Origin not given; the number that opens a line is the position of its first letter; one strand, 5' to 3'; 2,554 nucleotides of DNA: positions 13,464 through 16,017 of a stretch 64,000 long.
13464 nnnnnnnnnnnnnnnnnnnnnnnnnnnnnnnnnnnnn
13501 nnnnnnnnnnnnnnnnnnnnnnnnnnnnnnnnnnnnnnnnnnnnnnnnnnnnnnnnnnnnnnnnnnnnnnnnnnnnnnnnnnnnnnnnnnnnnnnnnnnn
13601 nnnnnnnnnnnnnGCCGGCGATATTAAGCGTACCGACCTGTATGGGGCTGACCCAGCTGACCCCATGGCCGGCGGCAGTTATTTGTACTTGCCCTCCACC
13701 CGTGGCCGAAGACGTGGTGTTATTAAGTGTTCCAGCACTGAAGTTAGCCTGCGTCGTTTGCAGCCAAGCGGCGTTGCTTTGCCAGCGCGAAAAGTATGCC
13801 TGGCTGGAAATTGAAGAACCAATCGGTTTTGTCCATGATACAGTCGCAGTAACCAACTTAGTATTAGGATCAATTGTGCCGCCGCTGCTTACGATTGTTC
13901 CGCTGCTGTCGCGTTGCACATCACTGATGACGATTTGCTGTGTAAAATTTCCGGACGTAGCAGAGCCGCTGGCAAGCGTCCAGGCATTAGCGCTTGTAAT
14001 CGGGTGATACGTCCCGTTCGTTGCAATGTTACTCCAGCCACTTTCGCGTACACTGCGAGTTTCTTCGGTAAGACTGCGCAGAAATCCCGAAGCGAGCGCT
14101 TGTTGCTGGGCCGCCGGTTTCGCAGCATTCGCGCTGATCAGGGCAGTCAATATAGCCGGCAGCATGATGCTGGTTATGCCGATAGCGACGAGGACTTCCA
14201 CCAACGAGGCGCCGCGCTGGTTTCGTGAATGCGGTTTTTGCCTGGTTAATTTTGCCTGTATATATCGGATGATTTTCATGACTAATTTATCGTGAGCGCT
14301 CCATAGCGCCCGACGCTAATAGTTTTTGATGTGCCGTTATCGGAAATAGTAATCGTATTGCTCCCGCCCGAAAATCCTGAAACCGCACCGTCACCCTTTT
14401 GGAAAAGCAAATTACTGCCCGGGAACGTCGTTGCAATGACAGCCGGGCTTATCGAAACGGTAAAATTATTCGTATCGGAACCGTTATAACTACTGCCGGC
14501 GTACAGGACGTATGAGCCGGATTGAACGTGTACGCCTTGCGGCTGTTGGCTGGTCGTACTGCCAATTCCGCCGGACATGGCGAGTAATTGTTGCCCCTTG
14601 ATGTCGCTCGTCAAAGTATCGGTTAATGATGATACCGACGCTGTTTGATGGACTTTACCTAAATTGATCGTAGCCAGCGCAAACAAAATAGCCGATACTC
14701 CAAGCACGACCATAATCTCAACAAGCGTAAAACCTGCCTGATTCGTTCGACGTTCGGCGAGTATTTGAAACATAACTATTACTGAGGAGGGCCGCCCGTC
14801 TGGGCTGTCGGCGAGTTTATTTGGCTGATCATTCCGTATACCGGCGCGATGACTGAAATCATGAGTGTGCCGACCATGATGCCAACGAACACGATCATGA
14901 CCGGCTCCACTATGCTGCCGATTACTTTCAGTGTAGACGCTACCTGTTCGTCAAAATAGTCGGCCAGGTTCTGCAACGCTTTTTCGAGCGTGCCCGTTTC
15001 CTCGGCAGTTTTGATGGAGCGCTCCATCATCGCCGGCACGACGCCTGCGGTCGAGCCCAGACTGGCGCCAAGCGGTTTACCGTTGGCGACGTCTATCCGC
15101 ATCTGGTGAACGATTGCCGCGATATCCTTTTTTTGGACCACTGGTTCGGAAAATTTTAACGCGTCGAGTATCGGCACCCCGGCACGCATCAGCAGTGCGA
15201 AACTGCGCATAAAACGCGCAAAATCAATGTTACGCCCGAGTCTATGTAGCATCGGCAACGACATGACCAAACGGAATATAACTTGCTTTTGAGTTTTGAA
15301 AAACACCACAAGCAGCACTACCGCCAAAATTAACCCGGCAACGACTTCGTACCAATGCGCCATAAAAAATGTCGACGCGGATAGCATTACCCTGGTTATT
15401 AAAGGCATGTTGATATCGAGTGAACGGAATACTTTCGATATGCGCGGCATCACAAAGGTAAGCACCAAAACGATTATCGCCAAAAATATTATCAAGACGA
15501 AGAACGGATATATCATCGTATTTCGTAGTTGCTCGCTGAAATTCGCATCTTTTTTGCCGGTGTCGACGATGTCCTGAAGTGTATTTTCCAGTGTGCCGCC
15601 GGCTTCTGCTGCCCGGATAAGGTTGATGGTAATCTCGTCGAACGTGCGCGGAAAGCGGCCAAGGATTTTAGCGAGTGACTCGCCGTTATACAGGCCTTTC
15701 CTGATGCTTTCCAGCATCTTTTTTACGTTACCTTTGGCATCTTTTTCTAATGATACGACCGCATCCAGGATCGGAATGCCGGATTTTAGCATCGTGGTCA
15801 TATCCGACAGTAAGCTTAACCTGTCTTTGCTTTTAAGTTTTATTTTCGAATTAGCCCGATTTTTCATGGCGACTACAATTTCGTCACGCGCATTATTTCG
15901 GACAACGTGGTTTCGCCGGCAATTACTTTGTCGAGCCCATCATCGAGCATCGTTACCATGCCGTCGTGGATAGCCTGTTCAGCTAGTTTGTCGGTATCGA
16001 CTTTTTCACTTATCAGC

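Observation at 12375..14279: Pseudopilin N-terminus fused to a seven-bladed LVIVD-repeat propeller: candidate pilus tip adhesin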

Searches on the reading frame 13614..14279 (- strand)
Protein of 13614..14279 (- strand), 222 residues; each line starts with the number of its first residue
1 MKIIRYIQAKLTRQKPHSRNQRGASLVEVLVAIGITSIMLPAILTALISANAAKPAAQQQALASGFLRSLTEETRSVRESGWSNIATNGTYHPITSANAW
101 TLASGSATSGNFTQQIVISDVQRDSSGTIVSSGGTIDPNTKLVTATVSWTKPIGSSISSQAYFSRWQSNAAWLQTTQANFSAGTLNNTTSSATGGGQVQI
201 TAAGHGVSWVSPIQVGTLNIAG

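Call 42: search_solved_structures(query=A3, max_evalue=10)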
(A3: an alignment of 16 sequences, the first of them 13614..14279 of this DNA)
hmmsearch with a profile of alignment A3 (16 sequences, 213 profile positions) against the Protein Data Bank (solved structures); distinct sequences matched with E-value up to 10: 6.
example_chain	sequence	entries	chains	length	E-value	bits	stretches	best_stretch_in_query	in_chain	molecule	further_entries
9egp_A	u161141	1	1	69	0.023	17.2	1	7-42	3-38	Geopilin domain 1 protein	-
7tgg_A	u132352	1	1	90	0.044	16.3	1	6-48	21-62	Geopilin domain 1 protein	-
9laa_A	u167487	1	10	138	0.26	13.7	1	5-42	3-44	Type IV pilin protein PilA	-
9p11_F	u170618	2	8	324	0.47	12.9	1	122-158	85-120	CRISPR-associated endonuclease Cas1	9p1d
3god_A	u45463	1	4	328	0.48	12.9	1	122-158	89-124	Cas1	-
8flj_A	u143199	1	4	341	0.51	12.8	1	122-158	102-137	CRISPR-associated endonuclease Cas1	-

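Call 48: predict_structure(alignment_id=A3)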
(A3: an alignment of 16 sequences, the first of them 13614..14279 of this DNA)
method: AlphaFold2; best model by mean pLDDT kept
length: 222 residues; sequences in the alignment: 16
mean_pLDDT: 71.5   pTM: 0.52
mean pLDDT of the five models: 71.5, 69.6, 69.3, 67.9, 62.8
residues with pLDDT >= 90: 60; 70-90: 73; 50-70: 20; < 50: 69
segments of 3 or more residues with pLDDT < 50: 1-5, 12-21, 167-175, 183-214, 216-222
pLDDT, mean of each block of 10 residues (from residue 1): 48 47 65 80 72 79 92 89 91 90 95 96 84 87 94 90 66 44 47 40 44 43 35
secondary structure, 60 per line:
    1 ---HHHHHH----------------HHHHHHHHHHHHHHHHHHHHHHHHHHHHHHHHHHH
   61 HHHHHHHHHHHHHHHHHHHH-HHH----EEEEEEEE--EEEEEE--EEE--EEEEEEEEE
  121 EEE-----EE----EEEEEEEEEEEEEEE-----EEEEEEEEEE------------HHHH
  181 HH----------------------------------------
elements in order: H4-9 H26-80 E89-96 E99-104 E107-109 E112-123 E135-149 E155-164 H177-182

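Call 50: fold_search(model_id=the predicted structure, library=pdb)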
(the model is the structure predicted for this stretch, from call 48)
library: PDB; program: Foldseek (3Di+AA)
matches with E <= 10: 622; with E <= 0.001: 0
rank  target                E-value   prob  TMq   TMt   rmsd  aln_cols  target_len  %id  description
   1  2qux_A                1.2e-01  0.16  0.13  0.20  10.9       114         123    7  PP7 coat protein dimer in complex with RNA hairpin (released 2007-12-18)
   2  2qux_Q                1.3e-01  0.23  0.15  0.23  10.6       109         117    6  PP7 coat protein dimer in complex with RNA hairpin (released 2007-12-18)
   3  2qux_B                2.0e-01  0.14  0.13  0.21  10.8       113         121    5  PP7 coat protein dimer in complex with RNA hairpin (released 2007-12-18)
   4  2qud_B                2.7e-01  0.18  0.14  0.23  10.9       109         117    4  PP7 Coat Protein Dimer (released 2007-12-18)
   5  2qux_D                3.0e-01  0.11  0.13  0.19  10.8       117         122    5  PP7 coat protein dimer in complex with RNA hairpin (released 2007-12-18)
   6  3uiz_B                3.1e-01  0.13  0.12  0.19  13.6        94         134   22  Crystal structure of SefD_dscA in D2O (released 2012-05-02)
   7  5iu9_B                3.5e-01  0.16  0.15  0.09  13.9        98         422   13  Crystal Structure of Zebrafish Protocadherin-19 EC1-4 (released 2016-11-02)
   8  2qux_K                3.5e-01  0.11  0.13  0.20  10.8       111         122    4  PP7 coat protein dimer in complex with RNA hairpin (released 2007-12-18)
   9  2p3p_B                3.7e-01  0.15  0.16  0.17  12.2        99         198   10  Structure of a domain of an uncharacterized protein PG_1388 from Porphyromonas gingivalis W83 (released 2007-04-10)
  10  9har_AA               4.7e-01  0.11  0.16  0.23  10.5        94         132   13  pT=3 virus-like particle of ssRNA phage ESE017 coat protein (released 2024-11-13)
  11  7ds6_A                4.9e-01  0.12  0.14  0.12  13.1       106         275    8  Crystal structure of actin capping protein in complex with twinflin-1/CD2AP CPI chimera peptide (TWN-CDC) (released 2021-03-03)
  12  2qux_M                4.9e-01  0.08  0.12  0.20  10.8       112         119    7  PP7 coat protein dimer in complex with RNA hairpin (released 2007-12-18)
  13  3uc2_D                5.2e-01  0.12  0.11  0.18  12.3       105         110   10  Crystal structure of a DUF4426 family protein (PA0388) from Pseudomonas aeruginosa PAO1 at 2.09 A resolution (released 2011-11-23)
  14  6yfi_B                5.2e-01  0.08  0.11  0.15  11.2       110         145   14  Bacteriophage EMS014 coat protein (released 2020-09-02)
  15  9y9l_Y                5.8e-01  0.13  0.15  0.13  13.7       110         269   11  CP at the barbed end with one cofilin on second-to-last subunit (released 2026-03-04)
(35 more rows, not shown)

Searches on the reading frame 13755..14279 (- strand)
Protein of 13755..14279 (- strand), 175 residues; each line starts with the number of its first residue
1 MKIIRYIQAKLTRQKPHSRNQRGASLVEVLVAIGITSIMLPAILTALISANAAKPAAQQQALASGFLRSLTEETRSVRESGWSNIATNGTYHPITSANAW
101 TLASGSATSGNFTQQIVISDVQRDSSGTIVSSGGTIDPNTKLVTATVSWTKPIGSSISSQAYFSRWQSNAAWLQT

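Call 58: find_homologous_proteins(query=window:13755-14279:-, max_evalue=1e-8)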
Query window:13755-14279:- (175 aa): 30 proteins with E <= 1e-8 among 315 candidates.
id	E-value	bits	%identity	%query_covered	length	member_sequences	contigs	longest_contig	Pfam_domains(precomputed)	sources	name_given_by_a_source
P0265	1.3e-53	199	63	87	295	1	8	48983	-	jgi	jgi:hypothetical protein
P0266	1.5e-52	196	60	89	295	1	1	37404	-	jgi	jgi:Tfp pilus assembly protein PilV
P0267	1.6e-50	189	58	89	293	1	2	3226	-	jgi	-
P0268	1.7e-50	189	58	93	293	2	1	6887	-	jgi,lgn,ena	jgi:hypothetical protein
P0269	2.7e-50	188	60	89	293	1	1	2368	PF07963.18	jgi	jgi:prepilin-type N-terminal cleavage/methylation domain-containing protein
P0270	4.6e-50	188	60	89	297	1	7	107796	-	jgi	jgi:Tfp pilus assembly protein PilV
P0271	1.3e-49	186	61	89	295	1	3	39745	-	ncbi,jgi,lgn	jgi:Tfp pilus assembly protein PilV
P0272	1.5e-49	186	60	89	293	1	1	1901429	-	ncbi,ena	-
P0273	3.3e-49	185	57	94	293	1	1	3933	-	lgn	-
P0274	6.9e-49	184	57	89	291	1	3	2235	-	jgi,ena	-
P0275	4.7e-48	181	57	89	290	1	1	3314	-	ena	-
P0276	2.9e-47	179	52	92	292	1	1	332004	-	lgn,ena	-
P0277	5.5e-47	178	56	90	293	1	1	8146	-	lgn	-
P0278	1.6e-44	170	51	87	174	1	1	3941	-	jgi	-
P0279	3.3e-44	169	52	90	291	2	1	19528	-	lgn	-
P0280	8.2e-42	161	51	95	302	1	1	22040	PF07963.18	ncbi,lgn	-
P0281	2.1e-41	160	51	91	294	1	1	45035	-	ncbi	-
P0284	2.4e-38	150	52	83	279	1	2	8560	-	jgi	jgi:hypothetical protein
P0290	1.2e-16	79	34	71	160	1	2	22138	-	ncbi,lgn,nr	ncbi:hypothetical protein IT402_02065 [Candidatus Nomurabacteria bacterium]|nr:hypothetical protein 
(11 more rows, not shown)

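Call 60: find_encoding_contigs(protein=P0272, flank=7000, max_places=2)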
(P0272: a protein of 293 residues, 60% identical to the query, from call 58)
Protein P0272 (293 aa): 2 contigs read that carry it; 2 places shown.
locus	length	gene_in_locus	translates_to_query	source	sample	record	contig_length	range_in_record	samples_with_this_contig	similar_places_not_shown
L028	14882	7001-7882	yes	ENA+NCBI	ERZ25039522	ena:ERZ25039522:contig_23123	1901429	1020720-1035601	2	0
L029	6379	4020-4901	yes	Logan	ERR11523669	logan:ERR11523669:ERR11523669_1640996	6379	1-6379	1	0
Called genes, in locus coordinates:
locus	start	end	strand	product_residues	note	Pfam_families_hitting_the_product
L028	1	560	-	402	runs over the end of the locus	PF00535:Glycos_transf_2, PF13641:Glyco_tranf_2_3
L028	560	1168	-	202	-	PF04203:Sortase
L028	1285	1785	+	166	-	-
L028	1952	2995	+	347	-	PF13384:HTH_23 (faint), PF13565:HTH_32 (faint), PF13936:HTH_38, PF00665:rve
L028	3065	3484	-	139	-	PF23198:PDE8A_N (weak), PF00072:Response_reg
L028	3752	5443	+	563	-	PF05157:MshEN, PF00437:T2SSE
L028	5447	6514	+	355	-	PF00482:T2SSF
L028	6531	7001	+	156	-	PF07963:N_methyl (weak)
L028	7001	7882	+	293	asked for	-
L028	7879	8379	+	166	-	-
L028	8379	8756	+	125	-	-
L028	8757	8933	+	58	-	-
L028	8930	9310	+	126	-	-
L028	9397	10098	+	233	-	PF07963:N_methyl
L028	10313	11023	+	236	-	PF07963:N_methyl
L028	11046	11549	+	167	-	PF07963:N_methyl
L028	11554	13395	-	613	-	PF02922:CBM_48, PF00128:Alpha-amylase, PF02806:Alpha-amylase_C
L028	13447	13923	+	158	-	PF01047:MarR, PF12802:MarR_2 (weak)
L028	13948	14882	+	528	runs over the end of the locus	PF00083:Sugar_tr, PF06609:TRI12, PF07690:MFS_1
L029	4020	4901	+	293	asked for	-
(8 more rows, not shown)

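Call 61: find_encoding_contigs(protein=P0265, flank=7000, max_places=2)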
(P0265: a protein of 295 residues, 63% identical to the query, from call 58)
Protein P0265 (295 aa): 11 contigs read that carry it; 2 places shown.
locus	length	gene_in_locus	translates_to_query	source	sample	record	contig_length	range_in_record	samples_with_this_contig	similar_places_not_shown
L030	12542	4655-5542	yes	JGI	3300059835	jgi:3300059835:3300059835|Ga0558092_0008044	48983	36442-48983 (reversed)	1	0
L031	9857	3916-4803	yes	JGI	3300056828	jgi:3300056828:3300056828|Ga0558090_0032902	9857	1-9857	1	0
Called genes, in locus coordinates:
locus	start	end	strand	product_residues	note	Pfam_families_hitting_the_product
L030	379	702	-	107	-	-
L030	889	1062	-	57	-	-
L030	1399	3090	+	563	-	PF05157:MshEN, PF00437:T2SSE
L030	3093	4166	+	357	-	PF00482:T2SSF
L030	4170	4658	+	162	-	PF07963:N_methyl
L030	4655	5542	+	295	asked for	-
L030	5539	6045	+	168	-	-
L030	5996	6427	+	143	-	-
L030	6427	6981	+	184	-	-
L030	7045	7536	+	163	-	PF07963:N_methyl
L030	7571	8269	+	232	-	PF07963:N_methyl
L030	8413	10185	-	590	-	PF19264:DUF5907, PF12708:Pect-lyase_RHGA_epim, PF13229:Beta_helix (weak)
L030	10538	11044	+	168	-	PF07963:N_methyl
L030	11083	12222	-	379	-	-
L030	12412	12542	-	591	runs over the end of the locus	PF02922:CBM_48, PF00128:Alpha-amylase, PF02806:Alpha-amylase_C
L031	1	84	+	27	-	?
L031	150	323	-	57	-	-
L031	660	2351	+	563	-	PF05157:MshEN, PF00437:T2SSE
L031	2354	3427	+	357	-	PF00482:T2SSF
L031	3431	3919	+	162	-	PF07963:N_methyl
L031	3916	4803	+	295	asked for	-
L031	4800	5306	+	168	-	-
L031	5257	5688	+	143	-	-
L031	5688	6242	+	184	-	-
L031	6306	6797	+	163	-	PF07963:N_methyl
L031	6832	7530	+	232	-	PF07963:N_methyl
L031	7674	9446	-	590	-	PF19264:DUF5907, PF12708:Pect-lyase_RHGA_epim, PF13229:Beta_helix (weak)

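Call 65: search_protein_families(library=pfam, proteins=[P0265, P0266, P0268, P0270, P0272, P0276, P0280, P0281, P0284, P0290], max_evalue=1)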
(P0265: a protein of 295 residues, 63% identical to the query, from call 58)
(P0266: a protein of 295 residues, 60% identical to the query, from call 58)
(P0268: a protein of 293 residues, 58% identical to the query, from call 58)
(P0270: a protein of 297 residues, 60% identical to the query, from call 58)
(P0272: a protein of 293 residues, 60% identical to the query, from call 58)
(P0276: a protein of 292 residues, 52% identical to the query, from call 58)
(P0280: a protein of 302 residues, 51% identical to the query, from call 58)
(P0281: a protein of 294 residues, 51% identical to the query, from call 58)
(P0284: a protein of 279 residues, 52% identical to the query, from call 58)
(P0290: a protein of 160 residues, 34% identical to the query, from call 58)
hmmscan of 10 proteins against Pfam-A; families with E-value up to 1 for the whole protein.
P0265 (295 aa): 3 families
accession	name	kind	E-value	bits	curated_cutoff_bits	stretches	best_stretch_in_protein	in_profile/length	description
PF07963.17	N_methyl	-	0.077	13.1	21.2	1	13-30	6-23/27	Prokaryotic N-terminal methylation motif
PF00379.29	Chitin_bind_4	-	0.11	13.3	25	1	234-255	29-51/66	Insect cuticle protein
PF15686.10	LYRIC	-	0.14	12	30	1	102-202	261-362/426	Lysine-rich CEACAM1 co-isolated protein family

P0266 (295 aa): 2 families
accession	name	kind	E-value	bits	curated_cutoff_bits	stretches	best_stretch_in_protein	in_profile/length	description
PF07963.17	N_methyl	-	0.02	14.9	21.2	1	11-30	4-23/27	Prokaryotic N-terminal methylation motif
PF00379.29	Chitin_bind_4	-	0.039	14.7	25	1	233-255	28-51/66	Insect cuticle protein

P0268 (293 aa): 1 family
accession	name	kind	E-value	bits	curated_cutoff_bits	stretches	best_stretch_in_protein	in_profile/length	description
PF07963.17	N_methyl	-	0.00022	21.1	21.2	1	8-29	2-23/27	Prokaryotic N-terminal methylation motif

P0270 (297 aa): 2 families
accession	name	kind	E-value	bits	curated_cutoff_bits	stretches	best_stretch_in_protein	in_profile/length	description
PF07963.17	N_methyl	-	0.0011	18.9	21.2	1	10-30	3-23/27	Prokaryotic N-terminal methylation motif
PF00379.29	Chitin_bind_4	-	0.016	16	25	1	237-258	30-52/66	Insect cuticle protein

P0272 (293 aa): 2 families
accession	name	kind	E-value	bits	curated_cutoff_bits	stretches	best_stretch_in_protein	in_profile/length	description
PF07963.17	N_methyl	-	0.0017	18.3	21.2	1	11-28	5-22/27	Prokaryotic N-terminal methylation motif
PF22036.2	MoaF_like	-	0.01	16.2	27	1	140-180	41-81/94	MoaF-like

P0276 (292 aa): 3 families
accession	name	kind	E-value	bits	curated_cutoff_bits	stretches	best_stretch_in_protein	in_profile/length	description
PF07963.17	N_methyl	-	3.2e-05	23.7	21.2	1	8-28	3-23/27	Prokaryotic N-terminal methylation motif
PF23926.2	LtfC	-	0.048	14.7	27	1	203-278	10-87/100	LtfC-like, beta-sandwich domain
PF04448.17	DUF551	-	0.18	13.1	22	0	213-249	3-39/68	Protein of unknown function (DUF551)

P0280 (302 aa): 1 family
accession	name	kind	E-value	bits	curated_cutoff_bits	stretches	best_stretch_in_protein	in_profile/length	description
PF07963.17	N_methyl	-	1.4e-06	28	21.2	1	11-32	2-23/27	Prokaryotic N-terminal methylation motif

P0281 (294 aa): 3 families
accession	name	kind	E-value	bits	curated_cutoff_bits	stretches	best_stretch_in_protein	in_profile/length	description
PF07963.17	N_methyl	-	9.3e-05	22.3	21.2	1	7-27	3-23/27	Prokaryotic N-terminal methylation motif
PF00754.31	F5_F8_type_C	-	0.0073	16.9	28.2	1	204-274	39-113/127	F5/8 type C domain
PF23926.2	LtfC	-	0.043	14.8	27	1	193-279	15-84/100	LtfC-like, beta-sandwich domain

P0284 (279 aa): 0 families

P0290 (160 aa): 3 families
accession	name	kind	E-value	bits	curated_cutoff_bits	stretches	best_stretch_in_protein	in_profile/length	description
PF07963.17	N_methyl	-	0.0031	17.5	21.2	1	6-30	2-26/27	Prokaryotic N-terminal methylation motif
PF16964.10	TadF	-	0.02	15.3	27.3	1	4-48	2-44/178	Putative tight adherence pilin protein F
PF07379.16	DUF1494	-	0.16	12.3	24.3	1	7-66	1-57/179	Protein of unknown function (DUF1494)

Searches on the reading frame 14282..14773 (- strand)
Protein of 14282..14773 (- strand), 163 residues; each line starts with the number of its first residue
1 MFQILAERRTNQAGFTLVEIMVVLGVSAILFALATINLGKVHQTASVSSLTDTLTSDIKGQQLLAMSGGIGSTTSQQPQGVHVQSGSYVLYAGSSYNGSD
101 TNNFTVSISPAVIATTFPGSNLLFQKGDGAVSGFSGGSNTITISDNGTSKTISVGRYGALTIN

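Call 3: search_protein_families(library=pfam, proteins=[window:14282-14773:-], max_evalue=0.1)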
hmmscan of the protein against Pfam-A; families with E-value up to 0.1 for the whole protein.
window:14282-14773:- (163 aa): 1 family
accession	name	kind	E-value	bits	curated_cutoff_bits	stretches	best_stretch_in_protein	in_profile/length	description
PF07963.17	N_methyl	-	6.4e-08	32.3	21.2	1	9-34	1-26/27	Prokaryotic N-terminal methylation motif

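Call 4: search_protein_families(library=ncbifam, proteins=[window:14282-14773:-], max_evalue=0.1)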
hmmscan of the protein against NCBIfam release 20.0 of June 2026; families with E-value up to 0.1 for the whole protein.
window:14282-14773:- (163 aa): 11 families
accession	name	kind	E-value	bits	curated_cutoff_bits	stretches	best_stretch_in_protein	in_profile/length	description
TIGR02596.1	TIGR02596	subfamily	3e-07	30.7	70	1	15-66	1-52/196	Verru_Chthon cassette protein D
NF040982.1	ComGD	equivalog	1.4e-06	28.7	70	1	12-83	1-74/139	competence type IV pilus minor pilin ComGD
TIGR02532.1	IV_pilin_GFxxxE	domain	4.8e-06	26.2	16.3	1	12-35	1-24/24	prepilin-type N-terminal cleavage/methylation domain-containing protein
TIGR01708.2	typeII_sec_gspH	equivalog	6.2e-06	26.3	80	1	12-65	1-54/169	type II secretion system minor pseudopilin GspH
NF007862.0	PRK10574.1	equivalog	1.1e-05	25.6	138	1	10-74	2-66/145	prepilin peptidase-dependent pilin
NF040999.1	pilin_ComGC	equivalog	0.0005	20.2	75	1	13-45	2-34/84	competence type IV pilus major pilin ComGC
NF007848.0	PRK10557.1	equivalog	0.0059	15.9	120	1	7-48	5-46/192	prepilin peptidase-dependent protein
NF041775.1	typeIV_PilA_Myxo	equivalog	0.0093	16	400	1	12-44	10-42/214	type IV pilin protein PilA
TIGR01710.1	typeII_sec_gspG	equivalog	0.015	15.3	88.85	1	14-47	2-35/134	type II secretion system major pseudopilin GspG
NF007800.0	PRK10506.1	equivalog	0.036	13.9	158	1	10-45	6-41/163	prepilin peptidase-dependent protein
TIGR01707.1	gspI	equivalog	0.084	13.4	44.35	0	14-92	1-78/101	type II secretion system minor pseudopilin GspI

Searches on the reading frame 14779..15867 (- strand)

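Call 3: search_protein_families(library=pfam, proteins=[window:14779-15867:-], max_evalue=0.1)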
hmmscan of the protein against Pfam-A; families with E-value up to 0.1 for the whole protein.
window:14779-15867:- (362 aa): 1 family
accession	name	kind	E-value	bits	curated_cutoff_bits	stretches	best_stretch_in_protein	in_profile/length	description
PF00482.28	T2SSF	-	1.3e-45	154.8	25.2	2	20-141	2-125/125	Type II secretion system (T2SS), protein F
